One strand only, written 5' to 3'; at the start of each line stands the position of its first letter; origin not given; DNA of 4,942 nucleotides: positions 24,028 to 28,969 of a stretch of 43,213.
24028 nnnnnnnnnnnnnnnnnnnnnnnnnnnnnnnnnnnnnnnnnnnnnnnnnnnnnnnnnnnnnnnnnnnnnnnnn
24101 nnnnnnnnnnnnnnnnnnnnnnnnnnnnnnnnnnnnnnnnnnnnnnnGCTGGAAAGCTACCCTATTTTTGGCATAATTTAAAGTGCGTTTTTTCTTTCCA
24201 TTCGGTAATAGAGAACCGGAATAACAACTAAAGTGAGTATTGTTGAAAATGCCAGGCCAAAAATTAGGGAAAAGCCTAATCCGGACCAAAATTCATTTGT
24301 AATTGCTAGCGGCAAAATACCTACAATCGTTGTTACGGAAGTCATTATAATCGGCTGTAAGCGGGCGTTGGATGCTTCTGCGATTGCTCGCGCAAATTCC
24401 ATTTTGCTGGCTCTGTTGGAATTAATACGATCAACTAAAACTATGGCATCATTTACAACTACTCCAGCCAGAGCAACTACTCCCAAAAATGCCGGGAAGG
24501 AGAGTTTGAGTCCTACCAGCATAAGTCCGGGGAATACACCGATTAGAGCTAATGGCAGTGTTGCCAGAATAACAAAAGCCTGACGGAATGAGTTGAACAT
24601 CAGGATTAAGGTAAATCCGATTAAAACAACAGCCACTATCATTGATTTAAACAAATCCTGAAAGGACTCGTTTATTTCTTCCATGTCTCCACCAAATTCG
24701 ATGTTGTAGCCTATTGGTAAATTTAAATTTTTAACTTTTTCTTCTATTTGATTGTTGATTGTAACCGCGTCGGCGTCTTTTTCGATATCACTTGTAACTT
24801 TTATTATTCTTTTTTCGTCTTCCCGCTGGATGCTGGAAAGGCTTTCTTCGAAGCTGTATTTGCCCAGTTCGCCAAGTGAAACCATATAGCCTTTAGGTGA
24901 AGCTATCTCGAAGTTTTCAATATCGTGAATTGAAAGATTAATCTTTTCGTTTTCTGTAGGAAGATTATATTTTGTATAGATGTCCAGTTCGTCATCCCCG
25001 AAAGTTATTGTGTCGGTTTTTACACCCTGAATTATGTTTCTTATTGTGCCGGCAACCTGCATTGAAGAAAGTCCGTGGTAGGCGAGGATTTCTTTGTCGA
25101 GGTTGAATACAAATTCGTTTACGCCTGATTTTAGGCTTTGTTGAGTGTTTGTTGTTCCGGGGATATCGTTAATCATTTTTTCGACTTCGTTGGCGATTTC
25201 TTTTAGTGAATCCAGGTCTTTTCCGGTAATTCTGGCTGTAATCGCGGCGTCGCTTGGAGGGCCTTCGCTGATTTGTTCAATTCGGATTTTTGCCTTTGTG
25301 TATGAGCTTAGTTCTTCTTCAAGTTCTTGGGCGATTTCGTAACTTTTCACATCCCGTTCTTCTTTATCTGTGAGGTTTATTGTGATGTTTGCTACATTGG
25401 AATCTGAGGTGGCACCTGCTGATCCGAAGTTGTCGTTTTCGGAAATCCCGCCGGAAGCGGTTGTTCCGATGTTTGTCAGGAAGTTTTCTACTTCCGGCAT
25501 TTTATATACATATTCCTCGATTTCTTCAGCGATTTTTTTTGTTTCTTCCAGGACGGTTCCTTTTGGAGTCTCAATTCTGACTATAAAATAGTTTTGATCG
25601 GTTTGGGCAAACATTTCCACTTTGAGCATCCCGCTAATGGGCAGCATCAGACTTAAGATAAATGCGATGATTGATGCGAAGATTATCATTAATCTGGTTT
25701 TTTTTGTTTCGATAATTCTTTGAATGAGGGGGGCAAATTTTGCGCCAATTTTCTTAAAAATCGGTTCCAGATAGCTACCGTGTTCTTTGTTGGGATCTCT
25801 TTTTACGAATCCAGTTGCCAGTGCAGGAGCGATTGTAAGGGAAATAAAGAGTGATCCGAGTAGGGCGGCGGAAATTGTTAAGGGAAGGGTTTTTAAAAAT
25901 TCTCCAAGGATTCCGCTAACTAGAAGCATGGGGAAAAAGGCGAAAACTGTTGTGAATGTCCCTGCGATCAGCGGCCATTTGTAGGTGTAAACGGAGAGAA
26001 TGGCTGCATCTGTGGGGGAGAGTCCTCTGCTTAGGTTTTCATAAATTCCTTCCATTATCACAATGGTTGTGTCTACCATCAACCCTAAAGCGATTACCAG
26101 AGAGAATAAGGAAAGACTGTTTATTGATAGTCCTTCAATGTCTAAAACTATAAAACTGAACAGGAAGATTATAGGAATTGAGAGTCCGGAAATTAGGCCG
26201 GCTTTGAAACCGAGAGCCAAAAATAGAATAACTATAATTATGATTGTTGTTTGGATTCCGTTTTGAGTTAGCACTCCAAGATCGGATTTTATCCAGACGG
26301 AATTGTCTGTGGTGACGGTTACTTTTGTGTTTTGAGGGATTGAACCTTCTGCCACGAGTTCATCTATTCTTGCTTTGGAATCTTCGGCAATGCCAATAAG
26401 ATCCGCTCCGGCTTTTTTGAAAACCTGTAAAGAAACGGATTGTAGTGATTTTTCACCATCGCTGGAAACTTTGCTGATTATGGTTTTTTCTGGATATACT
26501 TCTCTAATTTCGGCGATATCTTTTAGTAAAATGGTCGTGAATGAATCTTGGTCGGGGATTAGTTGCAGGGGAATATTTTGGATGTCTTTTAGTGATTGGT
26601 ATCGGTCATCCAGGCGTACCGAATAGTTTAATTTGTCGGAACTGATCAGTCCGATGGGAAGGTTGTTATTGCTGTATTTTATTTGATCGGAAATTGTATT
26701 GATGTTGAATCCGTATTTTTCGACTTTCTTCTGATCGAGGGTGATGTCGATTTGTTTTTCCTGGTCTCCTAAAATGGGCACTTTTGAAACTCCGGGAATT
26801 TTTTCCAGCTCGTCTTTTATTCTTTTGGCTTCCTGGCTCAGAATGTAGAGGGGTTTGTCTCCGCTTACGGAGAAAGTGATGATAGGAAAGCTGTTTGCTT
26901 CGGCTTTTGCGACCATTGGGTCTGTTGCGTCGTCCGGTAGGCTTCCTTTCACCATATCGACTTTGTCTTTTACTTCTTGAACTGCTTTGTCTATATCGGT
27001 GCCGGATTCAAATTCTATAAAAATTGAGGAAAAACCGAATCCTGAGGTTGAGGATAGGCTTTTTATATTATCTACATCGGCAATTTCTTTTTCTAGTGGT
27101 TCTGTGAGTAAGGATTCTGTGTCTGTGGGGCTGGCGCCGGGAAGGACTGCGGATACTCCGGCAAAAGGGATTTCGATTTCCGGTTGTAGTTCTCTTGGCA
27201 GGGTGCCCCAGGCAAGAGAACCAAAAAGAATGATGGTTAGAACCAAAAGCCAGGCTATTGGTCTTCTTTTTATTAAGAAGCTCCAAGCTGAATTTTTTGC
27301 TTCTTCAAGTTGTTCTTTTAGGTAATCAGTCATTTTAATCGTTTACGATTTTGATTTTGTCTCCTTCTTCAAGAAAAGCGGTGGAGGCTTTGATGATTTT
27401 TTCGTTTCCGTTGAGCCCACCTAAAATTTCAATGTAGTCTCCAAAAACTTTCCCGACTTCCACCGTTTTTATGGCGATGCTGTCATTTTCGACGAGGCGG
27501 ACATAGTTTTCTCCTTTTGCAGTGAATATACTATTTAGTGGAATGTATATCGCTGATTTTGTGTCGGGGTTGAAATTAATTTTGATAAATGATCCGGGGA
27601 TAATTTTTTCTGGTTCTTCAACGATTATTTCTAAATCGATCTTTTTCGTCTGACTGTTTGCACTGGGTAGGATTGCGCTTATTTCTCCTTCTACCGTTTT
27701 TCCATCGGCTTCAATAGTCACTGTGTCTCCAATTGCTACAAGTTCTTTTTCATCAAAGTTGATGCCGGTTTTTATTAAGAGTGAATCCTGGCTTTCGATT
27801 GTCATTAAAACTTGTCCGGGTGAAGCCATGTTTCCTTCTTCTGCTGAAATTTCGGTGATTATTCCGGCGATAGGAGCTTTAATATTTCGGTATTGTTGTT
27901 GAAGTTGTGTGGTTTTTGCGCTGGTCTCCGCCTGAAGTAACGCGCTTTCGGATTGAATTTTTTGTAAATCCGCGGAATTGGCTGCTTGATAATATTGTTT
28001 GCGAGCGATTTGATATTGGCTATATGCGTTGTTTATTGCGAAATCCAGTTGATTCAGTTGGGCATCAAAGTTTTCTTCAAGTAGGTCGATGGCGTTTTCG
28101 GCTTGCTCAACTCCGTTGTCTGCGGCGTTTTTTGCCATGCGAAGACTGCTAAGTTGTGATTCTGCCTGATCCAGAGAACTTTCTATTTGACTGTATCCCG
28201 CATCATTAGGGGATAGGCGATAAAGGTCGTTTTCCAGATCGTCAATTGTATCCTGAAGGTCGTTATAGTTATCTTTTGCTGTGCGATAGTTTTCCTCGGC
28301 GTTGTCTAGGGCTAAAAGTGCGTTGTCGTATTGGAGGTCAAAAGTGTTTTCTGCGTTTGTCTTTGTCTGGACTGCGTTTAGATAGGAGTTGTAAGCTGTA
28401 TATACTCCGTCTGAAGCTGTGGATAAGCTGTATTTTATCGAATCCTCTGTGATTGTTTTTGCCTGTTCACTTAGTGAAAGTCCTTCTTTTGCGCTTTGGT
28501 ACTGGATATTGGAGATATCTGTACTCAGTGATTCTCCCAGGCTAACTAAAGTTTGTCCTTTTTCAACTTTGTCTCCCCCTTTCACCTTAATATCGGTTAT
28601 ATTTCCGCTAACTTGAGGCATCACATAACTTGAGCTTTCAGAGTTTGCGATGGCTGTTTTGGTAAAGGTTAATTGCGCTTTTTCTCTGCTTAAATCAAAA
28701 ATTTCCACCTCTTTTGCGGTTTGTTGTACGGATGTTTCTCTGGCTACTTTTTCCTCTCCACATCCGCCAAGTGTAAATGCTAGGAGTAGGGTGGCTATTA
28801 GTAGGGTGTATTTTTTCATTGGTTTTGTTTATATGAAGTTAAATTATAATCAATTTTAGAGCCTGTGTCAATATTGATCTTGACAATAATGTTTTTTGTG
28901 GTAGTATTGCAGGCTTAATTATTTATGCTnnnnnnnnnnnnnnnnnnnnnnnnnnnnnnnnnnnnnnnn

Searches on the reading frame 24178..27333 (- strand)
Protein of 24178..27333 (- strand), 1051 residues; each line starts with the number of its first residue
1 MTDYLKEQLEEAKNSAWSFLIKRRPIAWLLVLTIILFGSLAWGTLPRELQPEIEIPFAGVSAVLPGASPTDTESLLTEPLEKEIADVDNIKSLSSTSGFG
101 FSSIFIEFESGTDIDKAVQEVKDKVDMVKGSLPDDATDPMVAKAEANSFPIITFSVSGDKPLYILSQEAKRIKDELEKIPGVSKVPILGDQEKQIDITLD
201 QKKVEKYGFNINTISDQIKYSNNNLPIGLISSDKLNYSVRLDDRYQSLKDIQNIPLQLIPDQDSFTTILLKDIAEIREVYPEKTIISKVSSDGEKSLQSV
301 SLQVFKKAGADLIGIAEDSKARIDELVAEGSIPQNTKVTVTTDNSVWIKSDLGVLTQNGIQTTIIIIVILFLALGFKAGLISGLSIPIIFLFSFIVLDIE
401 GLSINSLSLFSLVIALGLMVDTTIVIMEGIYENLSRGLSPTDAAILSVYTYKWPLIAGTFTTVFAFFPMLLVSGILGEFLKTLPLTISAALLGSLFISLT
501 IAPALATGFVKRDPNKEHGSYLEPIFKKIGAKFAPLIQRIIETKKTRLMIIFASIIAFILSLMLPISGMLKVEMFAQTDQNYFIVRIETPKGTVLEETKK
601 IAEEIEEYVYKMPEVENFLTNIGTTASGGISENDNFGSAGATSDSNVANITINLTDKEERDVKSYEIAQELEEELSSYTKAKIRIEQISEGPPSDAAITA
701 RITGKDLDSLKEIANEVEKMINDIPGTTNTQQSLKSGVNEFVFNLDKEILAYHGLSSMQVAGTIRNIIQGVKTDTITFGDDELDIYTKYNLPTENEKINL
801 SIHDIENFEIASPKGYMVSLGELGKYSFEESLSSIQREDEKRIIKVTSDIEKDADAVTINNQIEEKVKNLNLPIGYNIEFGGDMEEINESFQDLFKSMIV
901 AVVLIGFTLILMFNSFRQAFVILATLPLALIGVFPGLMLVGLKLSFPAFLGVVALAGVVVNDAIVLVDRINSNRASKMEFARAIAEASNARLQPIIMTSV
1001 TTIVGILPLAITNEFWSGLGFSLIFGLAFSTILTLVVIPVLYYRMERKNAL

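Call 74: search_protein_families(library=pfam, proteins=[window:24178-27333:-], max_evalue=0.0001)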
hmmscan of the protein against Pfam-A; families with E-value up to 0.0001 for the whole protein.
window:24178-27333:- (1051 aa): 3 families
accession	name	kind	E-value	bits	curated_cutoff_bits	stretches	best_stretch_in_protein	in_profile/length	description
PF00873.25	ACR_tran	-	1.7e-197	658.8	28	1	18-1044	3-1019/1021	AcrB/AcrD/AcrF family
PF03176.21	MMPL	-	2.5e-14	53.4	20.5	2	861-1041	108-298/333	MMPL family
PF02355.23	SecD_SecF_C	-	2.6e-10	40.5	20.5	1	891-1040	30-181/189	Protein export membrane protein SecD/SecF, C-terminal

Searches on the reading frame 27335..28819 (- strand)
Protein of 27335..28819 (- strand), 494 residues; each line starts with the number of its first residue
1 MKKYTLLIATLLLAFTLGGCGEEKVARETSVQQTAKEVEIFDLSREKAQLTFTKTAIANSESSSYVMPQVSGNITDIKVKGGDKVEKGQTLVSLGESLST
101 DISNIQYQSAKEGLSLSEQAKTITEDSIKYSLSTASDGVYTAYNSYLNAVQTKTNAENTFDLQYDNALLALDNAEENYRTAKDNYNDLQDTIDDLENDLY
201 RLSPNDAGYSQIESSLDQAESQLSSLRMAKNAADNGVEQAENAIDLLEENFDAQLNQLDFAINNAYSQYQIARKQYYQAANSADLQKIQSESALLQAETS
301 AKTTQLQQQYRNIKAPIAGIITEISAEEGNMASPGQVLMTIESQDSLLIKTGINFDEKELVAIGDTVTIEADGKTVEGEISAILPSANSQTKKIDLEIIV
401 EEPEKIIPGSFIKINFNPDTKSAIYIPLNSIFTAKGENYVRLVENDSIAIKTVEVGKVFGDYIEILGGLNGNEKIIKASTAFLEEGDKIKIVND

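Call 74: search_protein_families(library=pfam, proteins=[window:27335-28819:-], max_evalue=0.0001)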
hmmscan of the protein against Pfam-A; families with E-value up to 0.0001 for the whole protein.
window:27335-28819:- (494 aa): 4 families
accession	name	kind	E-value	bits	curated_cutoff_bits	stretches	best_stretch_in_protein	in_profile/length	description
PF16576.10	HlyD_D23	-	4.7e-17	62.4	30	1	265-405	59-206/214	Barrel-sandwich domain of CusB or HlyD membrane-fusion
PF13437.12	HlyD_3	-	3.2e-16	60.4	22.2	1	313-408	2-105/106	HlyD family secretion protein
PF13533.13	Biotin_lipoyl_2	-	1.2e-12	47.7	29.8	0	66-94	3-31/32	Biotin-lipoyl like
PF00364.28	Biotin_lipoyl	-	1.2e-07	31.9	22.1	0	312-341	44-73/73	Biotin-requiring enzyme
